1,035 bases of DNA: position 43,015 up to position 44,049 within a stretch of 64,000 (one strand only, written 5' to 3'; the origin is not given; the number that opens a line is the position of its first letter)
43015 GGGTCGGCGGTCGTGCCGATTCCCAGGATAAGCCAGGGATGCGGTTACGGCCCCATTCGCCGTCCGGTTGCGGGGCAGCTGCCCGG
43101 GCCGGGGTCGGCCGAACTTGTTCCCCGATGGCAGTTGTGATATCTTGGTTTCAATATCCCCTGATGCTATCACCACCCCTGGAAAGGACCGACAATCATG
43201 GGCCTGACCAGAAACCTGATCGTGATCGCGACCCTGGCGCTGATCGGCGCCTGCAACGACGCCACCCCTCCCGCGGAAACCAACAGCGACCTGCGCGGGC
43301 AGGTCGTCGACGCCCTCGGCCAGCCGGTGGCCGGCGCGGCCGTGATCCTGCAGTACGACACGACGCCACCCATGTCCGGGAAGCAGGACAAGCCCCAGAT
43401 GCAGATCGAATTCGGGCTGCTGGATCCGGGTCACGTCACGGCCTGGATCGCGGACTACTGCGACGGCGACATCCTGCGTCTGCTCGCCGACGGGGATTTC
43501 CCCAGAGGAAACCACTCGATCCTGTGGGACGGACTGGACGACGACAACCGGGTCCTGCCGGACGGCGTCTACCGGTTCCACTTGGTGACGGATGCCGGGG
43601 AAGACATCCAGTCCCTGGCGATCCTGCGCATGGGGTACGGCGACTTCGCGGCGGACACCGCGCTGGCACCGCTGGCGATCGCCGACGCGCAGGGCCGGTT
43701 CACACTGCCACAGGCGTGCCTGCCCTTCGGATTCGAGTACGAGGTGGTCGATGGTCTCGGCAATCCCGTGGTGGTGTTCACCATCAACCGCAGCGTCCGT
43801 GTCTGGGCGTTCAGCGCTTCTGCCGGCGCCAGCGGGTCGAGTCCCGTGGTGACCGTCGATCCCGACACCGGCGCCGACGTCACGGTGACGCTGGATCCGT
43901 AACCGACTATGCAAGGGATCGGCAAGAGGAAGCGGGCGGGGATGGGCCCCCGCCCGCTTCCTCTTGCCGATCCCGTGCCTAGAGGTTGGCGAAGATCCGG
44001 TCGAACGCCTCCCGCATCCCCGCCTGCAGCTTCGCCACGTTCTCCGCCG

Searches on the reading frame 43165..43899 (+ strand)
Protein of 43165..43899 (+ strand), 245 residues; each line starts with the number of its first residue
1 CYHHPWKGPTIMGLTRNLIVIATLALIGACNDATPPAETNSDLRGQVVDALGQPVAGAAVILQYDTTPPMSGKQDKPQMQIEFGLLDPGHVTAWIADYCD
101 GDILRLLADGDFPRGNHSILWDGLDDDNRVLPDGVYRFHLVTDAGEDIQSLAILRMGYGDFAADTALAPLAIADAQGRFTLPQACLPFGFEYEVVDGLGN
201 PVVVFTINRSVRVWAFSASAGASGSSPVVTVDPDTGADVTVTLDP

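Call 10: search_protein_families(library=ncbifam, proteins=[window:43165-43899:+], max_evalue=0.01)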
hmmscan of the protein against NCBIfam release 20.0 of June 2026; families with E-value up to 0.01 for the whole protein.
window:43165-43899:+ (245 aa): 2 families
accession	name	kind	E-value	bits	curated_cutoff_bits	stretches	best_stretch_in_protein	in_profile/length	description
NF005176.1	PRK06655.1-1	equivalog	7.8e-06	25.9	230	1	87-151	95-158/197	flagellar hook assembly protein FlgD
NF009276.0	PRK12633.1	equivalog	0.0039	16.9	383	1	87-144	127-184/234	flagellar basal body rod modification protein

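Call 67: search_protein_families(library=pfam, proteins=[window:43165-43899:+], max_evalue=0.001)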
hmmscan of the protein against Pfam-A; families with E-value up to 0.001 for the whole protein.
window:43165-43899:+ (245 aa): 2 families
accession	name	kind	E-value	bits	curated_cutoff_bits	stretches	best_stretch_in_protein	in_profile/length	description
PF13620.12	CarboxypepD_reg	-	2e-05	25.3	32.3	0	43-64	2-23/82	Carboxypeptidase regulatory-like domain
PF13860.13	FlgD_ig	-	2.5e-05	24.6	27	1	91-143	25-76/79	FlgD Ig-like domain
